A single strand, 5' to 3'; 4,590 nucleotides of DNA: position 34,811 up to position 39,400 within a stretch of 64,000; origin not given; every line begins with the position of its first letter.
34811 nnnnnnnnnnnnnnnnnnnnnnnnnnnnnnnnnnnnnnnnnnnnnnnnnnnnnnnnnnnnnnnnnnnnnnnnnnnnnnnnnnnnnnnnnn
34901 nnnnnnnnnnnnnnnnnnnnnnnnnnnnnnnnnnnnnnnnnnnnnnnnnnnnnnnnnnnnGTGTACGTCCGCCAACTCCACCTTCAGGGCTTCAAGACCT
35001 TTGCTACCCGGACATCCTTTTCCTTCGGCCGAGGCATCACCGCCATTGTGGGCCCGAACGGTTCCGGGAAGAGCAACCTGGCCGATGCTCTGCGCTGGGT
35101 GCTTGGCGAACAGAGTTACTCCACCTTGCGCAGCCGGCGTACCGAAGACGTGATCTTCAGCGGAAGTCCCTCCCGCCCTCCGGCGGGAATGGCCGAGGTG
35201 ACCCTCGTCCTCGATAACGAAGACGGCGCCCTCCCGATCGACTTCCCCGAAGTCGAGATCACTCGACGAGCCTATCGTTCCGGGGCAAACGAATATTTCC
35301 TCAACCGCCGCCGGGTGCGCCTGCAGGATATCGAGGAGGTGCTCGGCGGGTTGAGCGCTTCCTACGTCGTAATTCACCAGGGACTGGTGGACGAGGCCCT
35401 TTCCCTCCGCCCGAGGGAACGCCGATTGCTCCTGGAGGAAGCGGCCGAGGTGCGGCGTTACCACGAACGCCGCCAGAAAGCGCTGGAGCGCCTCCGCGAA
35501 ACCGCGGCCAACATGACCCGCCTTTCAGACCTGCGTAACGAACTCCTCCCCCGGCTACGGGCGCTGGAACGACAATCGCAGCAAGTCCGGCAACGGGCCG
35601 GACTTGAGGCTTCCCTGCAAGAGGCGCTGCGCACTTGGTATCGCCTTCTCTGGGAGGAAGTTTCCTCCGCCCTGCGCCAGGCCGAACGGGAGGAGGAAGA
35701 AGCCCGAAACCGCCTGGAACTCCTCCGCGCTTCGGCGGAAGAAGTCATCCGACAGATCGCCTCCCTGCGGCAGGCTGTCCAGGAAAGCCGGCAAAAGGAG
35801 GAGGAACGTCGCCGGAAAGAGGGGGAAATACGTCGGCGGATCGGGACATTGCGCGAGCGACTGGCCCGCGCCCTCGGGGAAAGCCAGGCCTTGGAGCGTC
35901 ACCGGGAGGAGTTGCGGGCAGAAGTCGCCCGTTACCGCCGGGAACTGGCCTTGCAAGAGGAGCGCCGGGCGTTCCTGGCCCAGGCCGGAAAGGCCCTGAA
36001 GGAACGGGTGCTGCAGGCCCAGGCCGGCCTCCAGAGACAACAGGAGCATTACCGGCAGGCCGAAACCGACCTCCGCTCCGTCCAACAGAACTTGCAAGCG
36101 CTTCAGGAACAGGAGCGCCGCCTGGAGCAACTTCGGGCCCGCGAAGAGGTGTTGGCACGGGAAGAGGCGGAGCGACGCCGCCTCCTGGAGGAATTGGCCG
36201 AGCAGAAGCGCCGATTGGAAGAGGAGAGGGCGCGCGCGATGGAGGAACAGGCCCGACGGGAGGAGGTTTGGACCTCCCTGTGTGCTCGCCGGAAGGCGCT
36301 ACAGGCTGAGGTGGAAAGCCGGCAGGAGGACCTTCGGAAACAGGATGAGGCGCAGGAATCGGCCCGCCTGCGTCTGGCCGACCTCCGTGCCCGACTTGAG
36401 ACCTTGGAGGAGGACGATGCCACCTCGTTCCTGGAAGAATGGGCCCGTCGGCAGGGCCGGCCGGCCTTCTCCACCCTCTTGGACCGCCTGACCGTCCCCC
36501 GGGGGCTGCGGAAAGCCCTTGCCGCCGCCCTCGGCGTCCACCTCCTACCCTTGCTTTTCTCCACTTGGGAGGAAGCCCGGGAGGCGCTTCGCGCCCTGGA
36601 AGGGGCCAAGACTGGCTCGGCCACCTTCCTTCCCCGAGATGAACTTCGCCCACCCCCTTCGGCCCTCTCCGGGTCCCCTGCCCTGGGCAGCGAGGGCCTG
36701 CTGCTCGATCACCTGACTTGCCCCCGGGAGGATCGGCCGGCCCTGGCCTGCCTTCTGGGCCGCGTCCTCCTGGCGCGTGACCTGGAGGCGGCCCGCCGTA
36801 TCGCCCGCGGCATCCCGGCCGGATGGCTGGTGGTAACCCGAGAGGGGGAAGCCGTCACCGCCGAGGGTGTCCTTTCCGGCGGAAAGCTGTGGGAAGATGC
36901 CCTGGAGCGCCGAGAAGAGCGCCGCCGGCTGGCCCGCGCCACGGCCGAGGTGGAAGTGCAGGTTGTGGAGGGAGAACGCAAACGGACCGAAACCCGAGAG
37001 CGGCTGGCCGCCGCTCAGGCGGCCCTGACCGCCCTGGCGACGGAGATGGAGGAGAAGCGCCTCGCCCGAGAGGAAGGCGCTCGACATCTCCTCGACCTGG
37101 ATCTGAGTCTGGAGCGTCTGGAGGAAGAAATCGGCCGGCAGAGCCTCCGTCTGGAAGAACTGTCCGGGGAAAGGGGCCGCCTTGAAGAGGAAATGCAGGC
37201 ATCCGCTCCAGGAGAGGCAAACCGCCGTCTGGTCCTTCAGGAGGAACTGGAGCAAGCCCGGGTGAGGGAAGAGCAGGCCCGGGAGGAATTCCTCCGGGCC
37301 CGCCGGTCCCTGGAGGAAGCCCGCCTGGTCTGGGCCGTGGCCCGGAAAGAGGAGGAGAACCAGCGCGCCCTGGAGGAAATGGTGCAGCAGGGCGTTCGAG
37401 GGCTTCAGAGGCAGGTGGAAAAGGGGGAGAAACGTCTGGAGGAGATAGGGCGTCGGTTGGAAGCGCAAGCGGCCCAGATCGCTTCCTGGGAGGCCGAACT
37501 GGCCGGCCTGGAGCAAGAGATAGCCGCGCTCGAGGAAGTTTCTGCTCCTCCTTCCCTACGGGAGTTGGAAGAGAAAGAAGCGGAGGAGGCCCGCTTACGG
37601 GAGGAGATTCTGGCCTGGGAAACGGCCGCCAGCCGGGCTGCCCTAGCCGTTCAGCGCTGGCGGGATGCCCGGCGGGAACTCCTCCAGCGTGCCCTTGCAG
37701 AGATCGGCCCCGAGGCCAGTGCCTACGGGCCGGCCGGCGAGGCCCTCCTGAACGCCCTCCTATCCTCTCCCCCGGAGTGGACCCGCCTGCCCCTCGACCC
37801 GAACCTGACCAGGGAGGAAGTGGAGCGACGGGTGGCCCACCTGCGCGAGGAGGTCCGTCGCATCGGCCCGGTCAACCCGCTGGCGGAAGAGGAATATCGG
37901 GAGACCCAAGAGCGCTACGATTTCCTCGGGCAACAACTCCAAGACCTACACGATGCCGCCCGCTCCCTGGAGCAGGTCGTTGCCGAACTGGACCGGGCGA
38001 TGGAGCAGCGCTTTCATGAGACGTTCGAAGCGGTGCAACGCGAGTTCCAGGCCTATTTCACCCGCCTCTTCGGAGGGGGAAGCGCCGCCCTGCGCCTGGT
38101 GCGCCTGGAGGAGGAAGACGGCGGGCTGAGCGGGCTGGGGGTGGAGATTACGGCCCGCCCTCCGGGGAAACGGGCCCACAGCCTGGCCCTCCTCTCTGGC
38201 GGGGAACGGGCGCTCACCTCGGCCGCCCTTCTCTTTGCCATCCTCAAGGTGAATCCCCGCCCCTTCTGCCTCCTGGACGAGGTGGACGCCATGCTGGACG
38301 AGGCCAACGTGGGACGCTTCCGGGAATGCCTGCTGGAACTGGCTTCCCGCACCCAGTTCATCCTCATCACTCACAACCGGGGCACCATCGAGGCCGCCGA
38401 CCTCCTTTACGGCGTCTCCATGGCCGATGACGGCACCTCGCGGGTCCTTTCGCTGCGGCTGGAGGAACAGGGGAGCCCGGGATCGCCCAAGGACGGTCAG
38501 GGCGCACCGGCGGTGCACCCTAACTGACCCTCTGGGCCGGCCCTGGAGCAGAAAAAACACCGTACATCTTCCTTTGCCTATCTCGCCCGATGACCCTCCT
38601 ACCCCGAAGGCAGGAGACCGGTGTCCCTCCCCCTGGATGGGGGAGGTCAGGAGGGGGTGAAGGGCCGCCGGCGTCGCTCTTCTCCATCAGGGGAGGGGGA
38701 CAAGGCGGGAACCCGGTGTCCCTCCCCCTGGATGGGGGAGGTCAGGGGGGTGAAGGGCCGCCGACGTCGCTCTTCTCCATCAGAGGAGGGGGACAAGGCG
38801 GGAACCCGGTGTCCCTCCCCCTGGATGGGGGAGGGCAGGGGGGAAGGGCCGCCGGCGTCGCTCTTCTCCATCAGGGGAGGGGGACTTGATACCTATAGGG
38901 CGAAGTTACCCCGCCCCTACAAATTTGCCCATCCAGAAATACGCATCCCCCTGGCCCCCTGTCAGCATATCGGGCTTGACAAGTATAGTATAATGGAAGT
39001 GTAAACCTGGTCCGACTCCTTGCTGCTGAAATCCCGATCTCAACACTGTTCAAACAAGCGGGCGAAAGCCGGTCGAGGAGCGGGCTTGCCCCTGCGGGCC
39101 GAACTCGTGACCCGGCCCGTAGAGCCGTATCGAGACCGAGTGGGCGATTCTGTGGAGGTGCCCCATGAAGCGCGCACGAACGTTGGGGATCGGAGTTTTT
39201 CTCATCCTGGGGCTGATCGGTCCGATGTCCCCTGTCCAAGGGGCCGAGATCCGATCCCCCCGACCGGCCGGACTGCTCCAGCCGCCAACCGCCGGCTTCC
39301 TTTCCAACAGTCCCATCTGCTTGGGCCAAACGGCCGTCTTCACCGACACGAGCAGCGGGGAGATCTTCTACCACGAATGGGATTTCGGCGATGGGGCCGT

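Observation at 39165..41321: Secreted PKD/Big/cohesin-like protein with C-terminal metzincin-like domain is split by a single in-frame TAG inside a PKD consensus motif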

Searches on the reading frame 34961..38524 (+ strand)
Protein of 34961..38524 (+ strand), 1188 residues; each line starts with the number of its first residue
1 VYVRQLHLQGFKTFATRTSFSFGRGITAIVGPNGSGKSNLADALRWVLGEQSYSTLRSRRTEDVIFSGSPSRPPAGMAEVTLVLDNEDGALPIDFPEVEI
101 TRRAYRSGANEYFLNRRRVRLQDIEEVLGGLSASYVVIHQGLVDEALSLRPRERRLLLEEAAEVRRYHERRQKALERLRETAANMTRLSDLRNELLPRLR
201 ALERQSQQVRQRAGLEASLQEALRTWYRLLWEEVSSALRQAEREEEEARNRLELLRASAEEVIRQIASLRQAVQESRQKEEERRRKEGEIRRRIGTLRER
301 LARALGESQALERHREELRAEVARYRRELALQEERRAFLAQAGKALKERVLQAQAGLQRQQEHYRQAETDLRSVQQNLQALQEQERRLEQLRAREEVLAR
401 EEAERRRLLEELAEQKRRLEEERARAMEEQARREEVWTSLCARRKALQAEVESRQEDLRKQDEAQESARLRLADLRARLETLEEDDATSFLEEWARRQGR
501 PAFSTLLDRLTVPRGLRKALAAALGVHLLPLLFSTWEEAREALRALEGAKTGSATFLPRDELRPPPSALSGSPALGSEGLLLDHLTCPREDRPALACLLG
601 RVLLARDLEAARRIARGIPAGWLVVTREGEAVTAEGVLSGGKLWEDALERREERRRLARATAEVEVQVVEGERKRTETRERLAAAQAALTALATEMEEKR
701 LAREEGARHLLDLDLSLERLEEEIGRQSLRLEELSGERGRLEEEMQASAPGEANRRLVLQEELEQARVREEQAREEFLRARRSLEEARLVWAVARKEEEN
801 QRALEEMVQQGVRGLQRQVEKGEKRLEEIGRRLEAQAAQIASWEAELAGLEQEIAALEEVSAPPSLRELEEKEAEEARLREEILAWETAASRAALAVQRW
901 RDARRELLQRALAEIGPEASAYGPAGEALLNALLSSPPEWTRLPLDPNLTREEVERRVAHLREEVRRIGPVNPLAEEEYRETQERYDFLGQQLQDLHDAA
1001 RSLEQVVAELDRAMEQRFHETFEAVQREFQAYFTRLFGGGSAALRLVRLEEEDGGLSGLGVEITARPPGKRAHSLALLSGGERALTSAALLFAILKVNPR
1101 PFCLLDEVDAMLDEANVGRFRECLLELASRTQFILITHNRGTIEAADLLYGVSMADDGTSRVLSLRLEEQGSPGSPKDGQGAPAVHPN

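Call 54: search_protein_families(library=pfam, proteins=[window:34961-38524:+], max_evalue=0.001)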
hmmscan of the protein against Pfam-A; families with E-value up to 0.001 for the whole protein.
window:34961-38524:+ (1188 aa): 6 families
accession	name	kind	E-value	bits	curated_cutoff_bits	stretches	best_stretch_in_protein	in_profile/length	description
PF02463.25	SMC_N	-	1e-64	218.5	40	1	2-1160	1-219/220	RecF/RecN/SMC N terminal domain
PF06470.18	SMC_hinge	-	1.4e-18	67.8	22.5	1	503-615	5-116/116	SMC proteins Flexible Hinge Domain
PF13304.12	AAA_21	-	6.8e-10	39.9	27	1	26-69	1-47/304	AAA domain, putative AbiEii toxin, Type IV TA system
PF13175.12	AAA_15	-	8e-08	32.7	32.1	1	1-53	1-53/374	AAA ATPase domain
PF13555.12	AAA_29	-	7.2e-06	26.1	27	1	6-48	4-46/61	P-loop containing region of AAA domain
PF13476.12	AAA_23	-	8.1e-06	27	27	1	5-278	1-177/201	AAA domain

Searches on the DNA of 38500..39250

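Call 67: search_rna_families(source=window, start=38500, end=39250, threshold=evalue, max_evalue=1)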
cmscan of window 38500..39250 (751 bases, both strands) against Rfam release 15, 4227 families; matches with E-value up to 1: 2.
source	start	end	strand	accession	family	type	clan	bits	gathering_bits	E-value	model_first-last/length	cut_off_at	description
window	38811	38884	-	RF04284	mir-532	Gene; miRNA;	-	21.9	75.2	0.037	1-75/75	no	mir-532 microRNA precursor family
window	38810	38835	-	RF02795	Pab91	Gene; snRNA; snoRNA; HACA-box;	-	21.3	71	0.24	1-57/57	no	Pab91 RNA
